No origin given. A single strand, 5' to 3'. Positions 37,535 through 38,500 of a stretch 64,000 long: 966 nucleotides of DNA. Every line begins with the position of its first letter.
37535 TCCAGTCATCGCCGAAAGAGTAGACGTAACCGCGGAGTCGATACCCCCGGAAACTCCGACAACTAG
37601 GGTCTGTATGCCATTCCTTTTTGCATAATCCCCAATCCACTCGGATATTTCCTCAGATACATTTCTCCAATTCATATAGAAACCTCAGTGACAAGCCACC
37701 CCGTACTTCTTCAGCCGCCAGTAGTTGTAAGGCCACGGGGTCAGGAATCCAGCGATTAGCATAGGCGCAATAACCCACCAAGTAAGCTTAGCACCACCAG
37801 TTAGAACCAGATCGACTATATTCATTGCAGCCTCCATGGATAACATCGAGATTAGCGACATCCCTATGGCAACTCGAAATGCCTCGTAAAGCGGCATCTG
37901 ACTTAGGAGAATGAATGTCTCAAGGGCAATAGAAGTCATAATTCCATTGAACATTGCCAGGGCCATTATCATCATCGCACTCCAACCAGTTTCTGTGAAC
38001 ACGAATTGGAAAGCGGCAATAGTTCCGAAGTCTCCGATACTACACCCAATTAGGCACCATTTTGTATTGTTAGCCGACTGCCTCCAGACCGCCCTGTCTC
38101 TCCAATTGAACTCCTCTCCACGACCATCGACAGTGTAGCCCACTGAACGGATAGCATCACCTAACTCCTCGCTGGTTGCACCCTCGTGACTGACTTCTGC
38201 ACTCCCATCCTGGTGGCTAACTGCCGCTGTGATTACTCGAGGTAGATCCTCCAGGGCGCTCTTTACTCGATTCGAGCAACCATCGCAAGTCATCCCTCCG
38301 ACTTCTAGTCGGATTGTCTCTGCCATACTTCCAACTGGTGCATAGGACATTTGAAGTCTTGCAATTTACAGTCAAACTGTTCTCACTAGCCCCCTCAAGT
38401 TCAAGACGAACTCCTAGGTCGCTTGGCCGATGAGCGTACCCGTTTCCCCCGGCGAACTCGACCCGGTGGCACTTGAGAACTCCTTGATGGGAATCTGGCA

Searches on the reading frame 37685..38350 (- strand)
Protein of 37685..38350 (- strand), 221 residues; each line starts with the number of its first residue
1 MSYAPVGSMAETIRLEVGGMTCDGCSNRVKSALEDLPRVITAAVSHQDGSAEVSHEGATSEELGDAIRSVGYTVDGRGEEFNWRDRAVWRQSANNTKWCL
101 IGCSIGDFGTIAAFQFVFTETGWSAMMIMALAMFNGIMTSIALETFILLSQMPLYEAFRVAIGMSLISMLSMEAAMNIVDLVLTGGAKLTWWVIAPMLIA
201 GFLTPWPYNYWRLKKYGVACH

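Call 58: search_protein_families(library=pfam, proteins=[window:37685-38350:-], max_evalue=0.001)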
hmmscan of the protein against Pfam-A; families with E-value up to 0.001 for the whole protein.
window:37685-38350:- (221 aa): 2 families
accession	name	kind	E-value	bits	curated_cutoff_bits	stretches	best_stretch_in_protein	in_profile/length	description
PF14342.11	DUF4396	-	3.2e-34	118.8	27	1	89-216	2-139/141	Domain of unknown function (DUF4396)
PF00403.32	HMA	-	5.1e-10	40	24.8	1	15-72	2-61/62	Heavy-metal-associated domain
